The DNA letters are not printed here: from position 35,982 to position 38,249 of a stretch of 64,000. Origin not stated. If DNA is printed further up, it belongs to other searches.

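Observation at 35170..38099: MtnA translationally coupled to an aldolase-SDR fusion: candidate new DHAP-shunt variant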

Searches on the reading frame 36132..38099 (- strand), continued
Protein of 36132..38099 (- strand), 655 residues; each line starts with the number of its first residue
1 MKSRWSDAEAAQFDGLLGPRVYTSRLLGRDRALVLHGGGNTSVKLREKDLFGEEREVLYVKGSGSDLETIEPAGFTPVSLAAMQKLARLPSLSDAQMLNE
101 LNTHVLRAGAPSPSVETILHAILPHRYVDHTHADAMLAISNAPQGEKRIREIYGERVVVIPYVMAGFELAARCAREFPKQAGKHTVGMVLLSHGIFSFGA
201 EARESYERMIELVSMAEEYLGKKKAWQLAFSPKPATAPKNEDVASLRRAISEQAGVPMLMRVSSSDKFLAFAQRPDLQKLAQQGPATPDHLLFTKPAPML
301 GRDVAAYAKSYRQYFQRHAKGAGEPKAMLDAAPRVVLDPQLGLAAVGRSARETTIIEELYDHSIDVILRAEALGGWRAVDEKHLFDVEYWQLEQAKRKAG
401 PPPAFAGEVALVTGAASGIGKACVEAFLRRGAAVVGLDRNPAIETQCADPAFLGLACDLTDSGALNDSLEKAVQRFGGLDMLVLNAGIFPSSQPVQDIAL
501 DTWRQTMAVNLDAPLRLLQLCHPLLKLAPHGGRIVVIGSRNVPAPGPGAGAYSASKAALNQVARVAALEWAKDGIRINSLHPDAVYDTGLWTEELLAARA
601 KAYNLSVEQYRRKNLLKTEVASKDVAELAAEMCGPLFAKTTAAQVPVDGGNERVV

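Call 54: search_protein_families(library=ncbifam, proteins=[L082:7001-9055:+, L081:7001-9049:+, L083:6980-9076:+], max_evalue=1e-40)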
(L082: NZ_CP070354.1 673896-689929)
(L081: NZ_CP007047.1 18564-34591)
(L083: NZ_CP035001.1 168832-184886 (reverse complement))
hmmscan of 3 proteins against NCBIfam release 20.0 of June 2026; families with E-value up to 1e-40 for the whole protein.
L082:7001-9055:+ (684 aa): 11 families
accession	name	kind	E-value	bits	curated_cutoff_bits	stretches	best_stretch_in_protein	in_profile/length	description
NF006192.0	PRK08324.1-6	equivalog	0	1162.6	639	1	1-684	1-685/685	bifunctional aldolase/short-chain dehydrogenase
NF006195.0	PRK08324.2-3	equivalog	4.8e-256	851.3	931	1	1-684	1-678/678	bifunctional aldolase/short-chain dehydrogenase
NF006193.0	PRK08324.2-1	subfamily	1.6e-250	833.1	1213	1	1-684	1-705/705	bifunctional aldolase/short-chain dehydrogenase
NF006196.0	PRK08324.2-4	equivalog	1.1e-167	559.4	831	1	22-678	13-653/657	bifunctional aldolase/short-chain dehydrogenase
NF006194.0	PRK08324.2-2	equivalog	2.4e-166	555.4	686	1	1-683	1-702/703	bifunctional aldolase/short-chain dehydrogenase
TIGR02632.1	RhaD_aldol-ADH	equivalog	3.1e-145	485.2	567.75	1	31-684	6-676/676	bifunctional rhamnulose-1-phosphate aldolase/short-chain dehydrogenase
NF006190.0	PRK08324.1-4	equivalog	1.1e-143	479.9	1014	1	24-684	16-689/689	bifunctional aldolase/short-chain dehydrogenase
NF006189.0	PRK08324.1-3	equivalog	2e-129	433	634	1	30-684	29-701/701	bifunctional rhamnulose-1-phosphate aldolase/short-chain dehydrogenase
NF006191.0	PRK08324.1-5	equivalog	4.4e-116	389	1240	1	23-683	25-705/706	bifunctional aldolase/short-chain dehydrogenase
NF006188.0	PRK08324.1-1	equivalog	1.3e-105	354.1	1152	1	34-684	15-679/679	bifunctional aldolase/short-chain dehydrogenase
NF006197.0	PRK08324.2-5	equivalog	9.8e-95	318.1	627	1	23-230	14-223/583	bifunctional aldolase/short-chain dehydrogenase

L081:7001-9049:+ (682 aa): 12 families
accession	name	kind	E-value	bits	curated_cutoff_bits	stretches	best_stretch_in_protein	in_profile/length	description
NF006192.0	PRK08324.1-6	equivalog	0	1046.2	639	1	1-682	1-685/685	bifunctional aldolase/short-chain dehydrogenase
NF006195.0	PRK08324.2-3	equivalog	0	1015.1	931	1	1-682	1-678/678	bifunctional aldolase/short-chain dehydrogenase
NF006193.0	PRK08324.2-1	subfamily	9.7e-218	724.7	1213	1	1-682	1-705/705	bifunctional aldolase/short-chain dehydrogenase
NF006196.0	PRK08324.2-4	equivalog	9.3e-168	559.6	831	1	12-676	3-653/657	bifunctional aldolase/short-chain dehydrogenase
NF006194.0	PRK08324.2-2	equivalog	3.1e-157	525.2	686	1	1-682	1-703/703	bifunctional aldolase/short-chain dehydrogenase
NF006190.0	PRK08324.1-4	equivalog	4.5e-144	481.2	1014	1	13-682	5-689/689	bifunctional aldolase/short-chain dehydrogenase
TIGR02632.1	RhaD_aldol-ADH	equivalog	1.1e-136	456.9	567.75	1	31-682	6-676/676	bifunctional rhamnulose-1-phosphate aldolase/short-chain dehydrogenase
NF006189.0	PRK08324.1-3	equivalog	1.8e-125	419.9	634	1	30-682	29-701/701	bifunctional rhamnulose-1-phosphate aldolase/short-chain dehydrogenase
NF006191.0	PRK08324.1-5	equivalog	1.4e-106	357.5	1240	1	24-682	26-706/706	bifunctional aldolase/short-chain dehydrogenase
NF006188.0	PRK08324.1-1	equivalog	4.5e-102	342.5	1152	1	34-682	15-679/679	bifunctional aldolase/short-chain dehydrogenase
NF006197.0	PRK08324.2-5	equivalog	3e-94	316.5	627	1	11-466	2-452/583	bifunctional aldolase/short-chain dehydrogenase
NF005559.1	PRK07231.1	subfamily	6.4e-47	160.1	215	1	433-677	2-248/249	glucose 1-dehydrogenase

L083:6980-9076:+ (698 aa): 24 families
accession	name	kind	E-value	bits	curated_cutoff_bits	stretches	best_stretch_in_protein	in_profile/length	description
NF006189.0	PRK08324.1-3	equivalog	0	1296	634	1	3-698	5-701/701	bifunctional rhamnulose-1-phosphate aldolase/short-chain dehydrogenase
TIGR02632.1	RhaD_aldol-ADH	equivalog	0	1205.5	567.75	1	24-698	2-676/676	bifunctional rhamnulose-1-phosphate aldolase/short-chain dehydrogenase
NF006191.0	PRK08324.1-5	equivalog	2.2e-289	961.8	1240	1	4-698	7-706/706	bifunctional aldolase/short-chain dehydrogenase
NF006190.0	PRK08324.1-4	equivalog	1.6e-252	839.6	1014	1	9-698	3-689/689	bifunctional aldolase/short-chain dehydrogenase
NF006188.0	PRK08324.1-1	equivalog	2.5e-237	789.5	1152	1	24-698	8-679/679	bifunctional aldolase/short-chain dehydrogenase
NF006195.0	PRK08324.2-3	equivalog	8.5e-153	510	931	1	8-698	10-678/678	bifunctional aldolase/short-chain dehydrogenase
NF006194.0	PRK08324.2-2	equivalog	8.2e-144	480.9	686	1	27-698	28-703/703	bifunctional aldolase/short-chain dehydrogenase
NF006192.0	PRK08324.1-6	equivalog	5.4e-131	438.2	639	1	27-696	30-683/685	bifunctional aldolase/short-chain dehydrogenase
NF006196.0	PRK08324.2-4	equivalog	1.9e-123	413.2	831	1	10-692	3-653/657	bifunctional aldolase/short-chain dehydrogenase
NF006193.0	PRK08324.2-1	subfamily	4.3e-108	362.3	1213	1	24-695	28-702/705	bifunctional aldolase/short-chain dehydrogenase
NF006197.0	PRK08324.2-5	equivalog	4.3e-52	177.3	627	1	11-466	4-451/583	bifunctional aldolase/short-chain dehydrogenase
NF004791.0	PRK06138.1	equivalog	6e-50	169.9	312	1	433-692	2-249/252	SDR family oxidoreductase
NF009093.0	PRK12429.1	subfamily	6.6e-50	169.8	258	1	433-692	2-256/259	3-hydroxybutyrate dehydrogenase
TIGR03971.1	SDR_subfam_1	subfamily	1.4e-47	162.3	300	1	434-693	1-269/271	mycofactocin-coupled SDR family oxidoreductase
NF009050.0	PRK12384.1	equivalog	1.9e-47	162.1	307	1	437-693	3-257/259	sorbitol-6-phosphate dehydrogenase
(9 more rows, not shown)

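Call 73: search_protein_families(library=ncbifam, proteins=[L074:13178-14098:+], max_evalue=1e-60)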
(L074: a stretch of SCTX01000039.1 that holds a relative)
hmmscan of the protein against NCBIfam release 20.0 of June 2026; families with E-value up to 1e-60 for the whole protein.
L074:13178-14098:+ (306 aa): 1 family
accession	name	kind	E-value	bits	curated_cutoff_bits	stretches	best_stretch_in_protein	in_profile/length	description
NF006081.0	PRK08227.1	equivalog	1.1e-148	494.3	297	1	9-298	1-290/291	3-hydroxy-5-phosphonooxypentane-2,4-dione thiolase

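Call 80: predict_structure(alignment_id=A1)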
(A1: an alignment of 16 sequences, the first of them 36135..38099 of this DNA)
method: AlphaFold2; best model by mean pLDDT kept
length: 655 residues; sequences in the alignment: 16
mean_pLDDT: 50.9   pTM: 0.38
mean pLDDT of the five models: 50.9, 45.5, 44.8, 44.4, 43.6
residues with pLDDT >= 90: 10; 70-90: 102; 50-70: 211; < 50: 332
segments of 3 or more residues with pLDDT < 50: 1-77, 106-114, 128-143, 163-166, 191-234, 278-332, 369-401, 488-499, 539-555, 564-569, 571-574, 580-592, 601-604, 612-620, 635-655
pLDDT, mean of each block of 10 residues (from residue 1): 33 36 33 28 35 40 34 43 60 59 50 50 51 35 50 55 51 65 59 31 33 37 33 52 70 66 72 59 32 28 38 40 32 57 69 58 50 30 26 37 69 77 81 87 83 86 83 85 64 41 56 72 74 61 36 51 49 51 34 49 51 38 58 44 23 22
secondary structure, 60 per line:
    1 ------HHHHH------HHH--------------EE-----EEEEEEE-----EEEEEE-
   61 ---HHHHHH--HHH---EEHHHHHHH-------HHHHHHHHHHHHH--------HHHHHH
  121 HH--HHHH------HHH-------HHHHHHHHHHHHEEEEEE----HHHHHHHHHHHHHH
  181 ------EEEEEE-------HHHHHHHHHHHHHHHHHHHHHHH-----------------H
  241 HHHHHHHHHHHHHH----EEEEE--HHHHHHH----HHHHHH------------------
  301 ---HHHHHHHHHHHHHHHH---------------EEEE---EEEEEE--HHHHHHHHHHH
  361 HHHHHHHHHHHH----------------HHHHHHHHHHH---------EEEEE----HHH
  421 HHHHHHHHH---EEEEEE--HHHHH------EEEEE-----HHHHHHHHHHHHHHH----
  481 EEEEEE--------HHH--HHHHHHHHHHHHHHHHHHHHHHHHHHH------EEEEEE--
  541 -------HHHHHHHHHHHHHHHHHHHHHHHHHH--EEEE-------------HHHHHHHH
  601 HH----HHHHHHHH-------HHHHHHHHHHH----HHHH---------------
elements in order (helices of 4 or more, strands of 3 or more residues): H7-11 E42-48 E54-59 H64-69 H80-86 H94-106 H115-122 H125-128 H145-156 E157-162 H167-180 E187-192 H200-222 H240-254 E259-263 H266-272 H277-282 H304-319 E335-338 E342-347 H350-372 H389-399 E409-413 H418-429 E433-438 H441-445 E452-456 H462-476 E481-486 H500-526 E533-538 H548-573 E576-579 H593-602 H607-614 H622-632 H637-640

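Call 82: get_annotated_region(hit=H34, flank=7000)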
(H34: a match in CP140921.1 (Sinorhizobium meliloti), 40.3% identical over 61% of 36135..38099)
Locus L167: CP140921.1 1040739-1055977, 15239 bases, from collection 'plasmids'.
description: Sinorhizobium meliloti strain ml56 plasmid pSymB, complete sequence
organism: Sinorhizobium meliloti (NCBI taxid 382)
taxonomy: Bacteria; Pseudomonadota; Alphaproteobacteria; Hyphomicrobiales; Rhizobiaceae; Sinorhizobium; Sinorhizobium meliloti
host: -; source: Medicago lupulina,whole organism; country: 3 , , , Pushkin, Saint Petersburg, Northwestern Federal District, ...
typing (MOB-suite, as given by PLSDB): mobilizable; relaxase MOBQ
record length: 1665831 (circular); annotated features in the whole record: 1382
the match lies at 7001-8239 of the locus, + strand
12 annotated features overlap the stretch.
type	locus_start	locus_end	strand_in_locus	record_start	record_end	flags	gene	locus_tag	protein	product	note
CDS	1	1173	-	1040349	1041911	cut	lsrK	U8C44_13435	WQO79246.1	autoinducer-2 kinase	-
CDS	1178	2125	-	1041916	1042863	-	-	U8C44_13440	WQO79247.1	sugar-binding transcriptional regulator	-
CDS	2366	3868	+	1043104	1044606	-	lsrA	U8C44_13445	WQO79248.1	autoinducer 2 ABC transporter ATP-binding protein LsrA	-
CDS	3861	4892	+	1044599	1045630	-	-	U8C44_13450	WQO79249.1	sugar ABC transporter permease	-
CDS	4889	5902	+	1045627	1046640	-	-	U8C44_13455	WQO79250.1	autoinducer 2 import system permease LsrD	-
CDS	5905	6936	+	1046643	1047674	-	lsrB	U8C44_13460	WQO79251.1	autoinducer 2 ABC transporter substrate-binding protein LsrB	-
CDS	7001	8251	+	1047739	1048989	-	-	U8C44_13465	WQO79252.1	class II aldolase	-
CDS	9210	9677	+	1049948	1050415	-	-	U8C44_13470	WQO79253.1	VOC family protein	-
CDS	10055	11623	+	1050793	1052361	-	-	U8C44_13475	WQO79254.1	MBOAT family protein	-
CDS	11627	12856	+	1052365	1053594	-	-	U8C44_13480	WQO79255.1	TonB-dependent receptor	-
CDS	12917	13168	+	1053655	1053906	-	-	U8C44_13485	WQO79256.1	acyl carrier protein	-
CDS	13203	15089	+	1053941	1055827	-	-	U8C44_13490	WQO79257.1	HAD family hydrolase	-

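Call 88: get_annotated_region(hit=H39, flank=8000)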
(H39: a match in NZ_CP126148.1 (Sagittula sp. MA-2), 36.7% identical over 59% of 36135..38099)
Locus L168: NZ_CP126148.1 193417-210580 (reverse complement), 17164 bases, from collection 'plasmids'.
description: Sagittula sp. MA-2 plasmid p3, complete sequence
organism: Sagittula sp. MA-2 (NCBI taxid 3048007)
taxonomy: Bacteria; Pseudomonadota; Alphaproteobacteria; Rhodobacterales; Roseobacteraceae; Sagittula; Sagittula sp. MA-2
host: -; source: Cell culture,Coastal seawater; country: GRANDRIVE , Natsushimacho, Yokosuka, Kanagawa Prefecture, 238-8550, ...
typing (MOB-suite, as given by PLSDB): non-mobilizable
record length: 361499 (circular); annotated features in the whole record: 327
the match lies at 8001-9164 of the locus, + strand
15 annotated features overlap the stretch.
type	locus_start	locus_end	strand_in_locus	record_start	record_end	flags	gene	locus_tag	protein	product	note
CDS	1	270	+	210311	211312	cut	-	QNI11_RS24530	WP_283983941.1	substrate-binding domain-containing protein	-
CDS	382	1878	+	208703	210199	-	-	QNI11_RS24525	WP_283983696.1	sugar ABC transporter ATP-binding protein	-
CDS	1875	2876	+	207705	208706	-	-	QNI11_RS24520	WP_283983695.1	ABC transporter permease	GO:0008643 - carbohydrate transport [Evidence IEA]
CDS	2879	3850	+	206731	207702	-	-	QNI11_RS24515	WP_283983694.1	sugar-binding transcriptional regulator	-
CDS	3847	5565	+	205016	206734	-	-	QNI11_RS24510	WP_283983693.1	glycerol-3-phosphate dehydrogenase/oxidase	-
CDS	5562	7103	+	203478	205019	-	-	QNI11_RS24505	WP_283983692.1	FGGY-family carbohydrate kinase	GO:0016310 - phosphorylation [Evidence IEA]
CDS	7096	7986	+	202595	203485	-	lsrF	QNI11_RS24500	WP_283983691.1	3-hydroxy-5-phosphonooxypentane-2,4-dione thiolase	-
CDS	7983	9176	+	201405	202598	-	-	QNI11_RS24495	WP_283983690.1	class II aldolase/adducin family protein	-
CDS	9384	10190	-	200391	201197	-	hisN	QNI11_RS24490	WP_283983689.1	histidinol-phosphatase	GO:0000105 - histidine biosynthetic process [Evidence IEA]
CDS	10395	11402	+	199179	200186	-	-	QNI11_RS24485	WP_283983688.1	ABC transporter substrate-binding protein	-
CDS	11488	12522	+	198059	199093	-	-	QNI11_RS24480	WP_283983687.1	ABC transporter ATP-binding protein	-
CDS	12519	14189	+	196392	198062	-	-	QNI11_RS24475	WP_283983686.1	ABC transporter permease subunit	GO:0055085 - transmembrane transport [Evidence IEA]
CDS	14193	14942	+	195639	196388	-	-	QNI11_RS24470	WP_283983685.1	DeoR/GlpR family DNA-binding transcription regulator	-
CDS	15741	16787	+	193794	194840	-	-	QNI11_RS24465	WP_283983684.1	TRAP transporter substrate-binding protein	-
CDS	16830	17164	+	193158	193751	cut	-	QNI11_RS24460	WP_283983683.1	MarR family winged helix-turn-helix transcriptional regulator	GO:0006355 - regulation of DNA-templated transcription [Evidence IEA]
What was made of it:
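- In Sagittula both LsrF and a RhaE-type module are present and coupled (call 88), so the two are not simply interchangeable.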
